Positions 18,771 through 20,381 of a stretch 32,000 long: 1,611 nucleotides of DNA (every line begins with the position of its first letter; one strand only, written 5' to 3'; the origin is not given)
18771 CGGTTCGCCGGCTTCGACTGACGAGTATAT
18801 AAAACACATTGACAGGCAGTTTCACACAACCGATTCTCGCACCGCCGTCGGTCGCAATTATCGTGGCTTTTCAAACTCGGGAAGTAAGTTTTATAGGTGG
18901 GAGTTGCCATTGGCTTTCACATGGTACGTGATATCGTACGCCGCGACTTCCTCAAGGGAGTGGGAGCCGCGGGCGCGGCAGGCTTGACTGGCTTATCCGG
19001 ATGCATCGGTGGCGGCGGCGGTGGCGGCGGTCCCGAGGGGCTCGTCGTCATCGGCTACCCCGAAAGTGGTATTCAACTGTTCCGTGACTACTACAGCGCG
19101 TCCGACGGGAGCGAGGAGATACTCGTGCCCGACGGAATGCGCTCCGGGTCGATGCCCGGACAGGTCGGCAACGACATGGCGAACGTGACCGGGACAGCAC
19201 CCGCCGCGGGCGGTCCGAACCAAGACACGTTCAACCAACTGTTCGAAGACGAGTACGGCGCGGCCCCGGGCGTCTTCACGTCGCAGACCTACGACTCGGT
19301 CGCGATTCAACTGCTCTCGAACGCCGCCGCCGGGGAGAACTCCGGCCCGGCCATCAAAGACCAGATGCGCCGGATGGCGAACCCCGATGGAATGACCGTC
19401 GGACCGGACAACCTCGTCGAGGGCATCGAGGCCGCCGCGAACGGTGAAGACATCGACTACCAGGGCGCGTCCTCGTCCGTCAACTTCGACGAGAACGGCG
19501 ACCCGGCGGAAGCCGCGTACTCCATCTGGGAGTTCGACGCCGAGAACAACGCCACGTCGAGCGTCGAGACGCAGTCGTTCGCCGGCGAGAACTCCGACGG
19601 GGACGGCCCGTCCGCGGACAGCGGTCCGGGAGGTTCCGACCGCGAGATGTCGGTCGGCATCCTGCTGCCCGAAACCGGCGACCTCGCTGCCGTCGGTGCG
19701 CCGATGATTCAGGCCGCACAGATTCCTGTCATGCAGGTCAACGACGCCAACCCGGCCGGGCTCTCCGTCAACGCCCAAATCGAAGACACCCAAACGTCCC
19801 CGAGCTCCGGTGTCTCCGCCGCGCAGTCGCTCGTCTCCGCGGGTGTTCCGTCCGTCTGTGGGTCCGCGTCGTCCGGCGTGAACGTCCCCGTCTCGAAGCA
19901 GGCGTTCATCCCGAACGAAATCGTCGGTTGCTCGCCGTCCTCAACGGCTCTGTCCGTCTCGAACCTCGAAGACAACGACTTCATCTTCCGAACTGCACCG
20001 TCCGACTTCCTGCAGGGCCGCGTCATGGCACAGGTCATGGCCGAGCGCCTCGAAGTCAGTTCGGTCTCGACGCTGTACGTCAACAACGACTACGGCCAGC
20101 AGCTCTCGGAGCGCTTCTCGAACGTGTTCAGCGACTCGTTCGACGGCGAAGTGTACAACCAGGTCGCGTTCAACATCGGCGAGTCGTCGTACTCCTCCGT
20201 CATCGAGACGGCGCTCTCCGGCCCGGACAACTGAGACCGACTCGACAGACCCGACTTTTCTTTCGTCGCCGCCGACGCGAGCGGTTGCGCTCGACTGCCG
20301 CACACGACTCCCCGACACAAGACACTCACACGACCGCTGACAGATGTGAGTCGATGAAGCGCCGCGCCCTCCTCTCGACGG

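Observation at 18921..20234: Circularly permuted LivJ-type substrate-binding lipoprotein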

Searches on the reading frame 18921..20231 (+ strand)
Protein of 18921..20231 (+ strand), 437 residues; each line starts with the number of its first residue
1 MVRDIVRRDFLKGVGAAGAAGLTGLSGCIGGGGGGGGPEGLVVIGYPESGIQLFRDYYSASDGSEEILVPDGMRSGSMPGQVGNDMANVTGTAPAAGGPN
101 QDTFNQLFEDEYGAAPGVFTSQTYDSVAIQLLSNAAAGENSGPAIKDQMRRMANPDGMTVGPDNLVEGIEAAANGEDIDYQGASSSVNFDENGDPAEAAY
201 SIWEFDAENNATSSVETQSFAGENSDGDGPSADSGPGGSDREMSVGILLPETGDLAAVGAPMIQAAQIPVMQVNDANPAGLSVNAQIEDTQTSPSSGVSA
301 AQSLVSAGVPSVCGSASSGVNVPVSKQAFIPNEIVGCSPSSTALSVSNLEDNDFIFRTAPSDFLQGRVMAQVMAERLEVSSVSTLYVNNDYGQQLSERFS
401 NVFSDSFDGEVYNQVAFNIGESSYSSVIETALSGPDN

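Call 3: search_protein_families(library=pfam, proteins=[window:18921-20231:+], max_evalue=1)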
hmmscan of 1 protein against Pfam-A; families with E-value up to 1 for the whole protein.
window:18921-20231:+ (437 aa): 4 families
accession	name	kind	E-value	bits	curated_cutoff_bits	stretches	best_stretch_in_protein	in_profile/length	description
PF13458.12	Peripla_BP_6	-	6e-25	89.1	31.7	2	244-431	3-186/343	Periplasmic binding protein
PF01094.35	ANF_receptor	-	5.2e-17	62.4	25.4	2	269-418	9-157/353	Receptor family ligand binding region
PF10518.14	TAT_signal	-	0.00077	19.7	22.7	1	7-24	4-21/21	TAT (twin-arginine translocation) pathway signal sequence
PF13433.12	Peripla_BP_5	-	0.0013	18.4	27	1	244-318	2-78/363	Periplasmic binding protein domain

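Call 4: search_protein_families(library=ncbifam, proteins=[window:18921-20231:+], max_evalue=1)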
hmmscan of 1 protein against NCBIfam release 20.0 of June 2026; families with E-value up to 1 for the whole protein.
window:18921-20231:+ (437 aa): 3 families
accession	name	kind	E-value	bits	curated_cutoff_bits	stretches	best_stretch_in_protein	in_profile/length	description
NF011933.0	PRK15404.1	subfamily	1.3e-14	54.1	477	1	241-429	25-211/370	high-affinity branched-chain amino acid ABC transporter substrate-binding protein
TIGR01409.1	TAT_signal_seq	domain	0.024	15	16.7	1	7-25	3-21/29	twin-arginine translocation signal domain-containing protein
TIGR02811.1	formate_TAT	hypoth_equivalog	0.25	11.7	48.45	1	4-21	8-25/66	formate dehydrogenase region TAT target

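Call 5: search_solved_structures(query=window:18921-20231:+, max_evalue=1, show_alignments=3)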
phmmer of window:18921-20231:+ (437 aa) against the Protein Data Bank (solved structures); distinct sequences matched with E-value up to 1: 70 (the best 60 are shown).
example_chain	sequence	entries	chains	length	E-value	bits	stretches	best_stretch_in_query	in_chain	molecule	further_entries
4n0q_A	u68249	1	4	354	1.4e-14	57.1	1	242-428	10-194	Leu/Ile/Val-binding protein homolog 3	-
3ipc_A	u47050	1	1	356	7.8e-14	54.7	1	245-429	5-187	ABC transporter, substrate binding protein (Amino acid)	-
3ip5_A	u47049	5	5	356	4.6e-13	52.1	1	245-429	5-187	ABC transporter, substrate binding protein (Amino acid)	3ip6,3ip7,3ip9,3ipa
3td9_A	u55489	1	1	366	7.2e-10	41.6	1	243-433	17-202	Branched chain amino acid ABC transporter, periplasmic amino acid-binding protein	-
4mlc_A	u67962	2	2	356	1.3e-05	27.5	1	262-401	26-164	Extracellular ligand-binding receptor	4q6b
3i45_A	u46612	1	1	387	3e-05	26.4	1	258-402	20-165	Twin-arginine translocation pathway signal protein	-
2lbp_A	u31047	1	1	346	0.00015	24.1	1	252-427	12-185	LEUCINE-BINDING PROTEIN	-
3sm9_A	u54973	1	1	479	0.00016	24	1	295-433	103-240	Metabotropic glutamate receptor 3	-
4xar_A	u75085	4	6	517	0.00018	23.8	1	295-433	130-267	Metabotropic glutamate receptor 3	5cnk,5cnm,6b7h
2e4u_A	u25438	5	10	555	0.0003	23.1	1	295-401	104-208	Metabotropic glutamate receptor 3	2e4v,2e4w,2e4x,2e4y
8tqb_A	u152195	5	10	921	0.00052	22.3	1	295-401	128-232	Metabotropic glutamate receptor 3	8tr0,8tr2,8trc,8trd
9ii2_R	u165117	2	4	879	0.00055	22.2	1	295-401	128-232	Metabotropic glutamate receptor 3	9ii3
7wi6_A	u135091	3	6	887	0.00056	22.2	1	295-401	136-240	Metabotropic glutamate receptor 3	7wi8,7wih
8jd3_3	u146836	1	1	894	0.00057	22.2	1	295-401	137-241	Metabotropic glutamate receptor 3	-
8jcu_3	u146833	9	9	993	0.00067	21.9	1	295-401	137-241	Metabotropic glutamate receptor 3,Serine/threonine-protein kinase mTOR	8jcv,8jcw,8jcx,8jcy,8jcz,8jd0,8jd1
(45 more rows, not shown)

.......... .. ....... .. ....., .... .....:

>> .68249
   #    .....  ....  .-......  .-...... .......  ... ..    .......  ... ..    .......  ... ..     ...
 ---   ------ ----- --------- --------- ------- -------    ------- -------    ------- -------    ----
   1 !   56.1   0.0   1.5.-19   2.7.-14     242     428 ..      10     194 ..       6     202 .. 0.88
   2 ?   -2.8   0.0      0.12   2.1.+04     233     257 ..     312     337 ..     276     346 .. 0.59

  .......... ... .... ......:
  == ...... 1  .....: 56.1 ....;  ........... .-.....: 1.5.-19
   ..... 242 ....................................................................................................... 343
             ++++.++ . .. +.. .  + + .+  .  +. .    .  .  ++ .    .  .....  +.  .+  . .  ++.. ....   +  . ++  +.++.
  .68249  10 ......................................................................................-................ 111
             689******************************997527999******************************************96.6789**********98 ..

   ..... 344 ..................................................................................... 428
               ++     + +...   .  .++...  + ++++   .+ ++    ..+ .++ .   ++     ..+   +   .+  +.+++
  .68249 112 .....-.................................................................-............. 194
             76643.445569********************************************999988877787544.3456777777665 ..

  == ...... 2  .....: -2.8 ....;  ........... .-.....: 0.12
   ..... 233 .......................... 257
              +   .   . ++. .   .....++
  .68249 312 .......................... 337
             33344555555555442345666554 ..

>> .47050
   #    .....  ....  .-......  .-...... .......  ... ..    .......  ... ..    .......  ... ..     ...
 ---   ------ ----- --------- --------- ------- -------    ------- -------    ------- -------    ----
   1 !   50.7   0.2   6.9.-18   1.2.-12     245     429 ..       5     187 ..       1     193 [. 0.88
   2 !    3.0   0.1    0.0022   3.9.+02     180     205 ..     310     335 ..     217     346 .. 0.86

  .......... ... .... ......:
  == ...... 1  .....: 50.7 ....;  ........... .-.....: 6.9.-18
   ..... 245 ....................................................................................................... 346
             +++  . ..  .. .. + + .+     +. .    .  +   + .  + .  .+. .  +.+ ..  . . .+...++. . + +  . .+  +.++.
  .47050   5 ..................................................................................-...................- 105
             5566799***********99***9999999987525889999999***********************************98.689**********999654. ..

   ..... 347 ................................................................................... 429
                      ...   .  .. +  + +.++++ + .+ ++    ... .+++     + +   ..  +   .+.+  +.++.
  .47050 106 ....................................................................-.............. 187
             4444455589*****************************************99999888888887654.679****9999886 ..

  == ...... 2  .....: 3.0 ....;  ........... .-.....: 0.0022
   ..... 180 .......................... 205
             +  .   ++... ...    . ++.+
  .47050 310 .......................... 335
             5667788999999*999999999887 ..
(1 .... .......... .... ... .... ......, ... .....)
